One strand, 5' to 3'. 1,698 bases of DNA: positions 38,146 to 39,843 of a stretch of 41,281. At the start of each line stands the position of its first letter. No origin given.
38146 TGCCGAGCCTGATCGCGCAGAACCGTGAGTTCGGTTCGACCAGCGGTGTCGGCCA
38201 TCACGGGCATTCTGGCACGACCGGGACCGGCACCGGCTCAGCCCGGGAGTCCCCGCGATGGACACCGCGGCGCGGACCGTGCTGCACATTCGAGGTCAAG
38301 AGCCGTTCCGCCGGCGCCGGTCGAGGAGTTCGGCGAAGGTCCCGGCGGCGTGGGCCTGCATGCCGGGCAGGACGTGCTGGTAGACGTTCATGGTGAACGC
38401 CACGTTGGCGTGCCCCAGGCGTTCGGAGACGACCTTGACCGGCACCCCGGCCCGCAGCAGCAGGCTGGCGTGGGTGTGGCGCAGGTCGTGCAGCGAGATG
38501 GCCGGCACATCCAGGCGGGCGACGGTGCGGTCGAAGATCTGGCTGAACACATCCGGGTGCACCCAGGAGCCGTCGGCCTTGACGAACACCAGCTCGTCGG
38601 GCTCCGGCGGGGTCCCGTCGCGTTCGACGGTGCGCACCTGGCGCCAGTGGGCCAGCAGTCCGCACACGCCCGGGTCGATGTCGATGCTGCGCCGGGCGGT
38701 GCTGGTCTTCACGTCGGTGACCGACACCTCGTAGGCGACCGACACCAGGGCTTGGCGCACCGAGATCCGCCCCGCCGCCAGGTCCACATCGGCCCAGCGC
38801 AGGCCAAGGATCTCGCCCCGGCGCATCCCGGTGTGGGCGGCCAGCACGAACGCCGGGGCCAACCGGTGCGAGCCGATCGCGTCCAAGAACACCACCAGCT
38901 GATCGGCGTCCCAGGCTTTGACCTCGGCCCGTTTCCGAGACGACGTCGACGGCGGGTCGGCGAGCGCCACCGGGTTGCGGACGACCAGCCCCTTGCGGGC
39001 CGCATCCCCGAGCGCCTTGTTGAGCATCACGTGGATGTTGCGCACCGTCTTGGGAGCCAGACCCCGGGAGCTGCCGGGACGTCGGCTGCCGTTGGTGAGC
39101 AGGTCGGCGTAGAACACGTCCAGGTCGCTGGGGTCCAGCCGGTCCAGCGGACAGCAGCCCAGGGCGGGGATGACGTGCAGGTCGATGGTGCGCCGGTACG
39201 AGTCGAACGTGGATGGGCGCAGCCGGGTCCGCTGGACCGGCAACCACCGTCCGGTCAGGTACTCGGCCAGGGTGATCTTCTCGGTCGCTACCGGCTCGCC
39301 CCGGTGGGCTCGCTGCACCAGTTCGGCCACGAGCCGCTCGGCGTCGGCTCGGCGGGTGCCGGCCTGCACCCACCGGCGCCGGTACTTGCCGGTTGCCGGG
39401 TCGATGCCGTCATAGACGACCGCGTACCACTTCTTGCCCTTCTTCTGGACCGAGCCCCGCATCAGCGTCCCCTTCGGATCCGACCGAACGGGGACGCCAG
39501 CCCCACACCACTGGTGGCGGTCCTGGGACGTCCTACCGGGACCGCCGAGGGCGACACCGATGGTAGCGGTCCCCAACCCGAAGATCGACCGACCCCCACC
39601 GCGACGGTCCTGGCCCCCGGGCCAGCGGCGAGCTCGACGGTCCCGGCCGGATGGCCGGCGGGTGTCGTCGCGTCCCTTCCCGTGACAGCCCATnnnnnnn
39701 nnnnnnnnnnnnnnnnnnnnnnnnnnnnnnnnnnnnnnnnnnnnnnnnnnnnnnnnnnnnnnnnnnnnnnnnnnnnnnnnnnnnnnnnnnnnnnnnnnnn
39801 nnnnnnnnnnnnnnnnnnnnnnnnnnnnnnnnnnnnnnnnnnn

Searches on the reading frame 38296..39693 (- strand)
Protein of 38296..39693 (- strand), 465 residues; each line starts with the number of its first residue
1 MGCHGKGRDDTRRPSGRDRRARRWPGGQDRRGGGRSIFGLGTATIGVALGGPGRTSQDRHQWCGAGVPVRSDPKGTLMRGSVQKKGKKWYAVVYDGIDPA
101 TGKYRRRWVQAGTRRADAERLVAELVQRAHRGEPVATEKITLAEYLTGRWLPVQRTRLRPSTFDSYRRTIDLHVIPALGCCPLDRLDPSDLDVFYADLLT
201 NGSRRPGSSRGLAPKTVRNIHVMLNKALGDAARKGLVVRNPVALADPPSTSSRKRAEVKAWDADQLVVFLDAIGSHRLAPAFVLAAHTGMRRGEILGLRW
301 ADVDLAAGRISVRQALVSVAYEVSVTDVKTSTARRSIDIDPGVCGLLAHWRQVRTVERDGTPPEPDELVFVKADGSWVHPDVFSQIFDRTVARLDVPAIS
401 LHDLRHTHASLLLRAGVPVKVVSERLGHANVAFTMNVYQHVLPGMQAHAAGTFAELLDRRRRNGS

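Call 9: search_protein_families(library=pfam, proteins=[window:38296-39693:-], max_evalue=0.01)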
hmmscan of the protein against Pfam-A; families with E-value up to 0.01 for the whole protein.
window:38296-39693:- (465 aa): 2 families
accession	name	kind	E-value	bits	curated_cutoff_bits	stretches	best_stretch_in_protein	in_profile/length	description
PF00589.27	Phage_integrase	-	6.1e-25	88.4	27.1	1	269-442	11-169/172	Phage integrase family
PF14659.12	Phage_int_SAM_3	-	2e-09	37.9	22.6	1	149-198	8-57/58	Phage integrase, N-terminal SAM-like domain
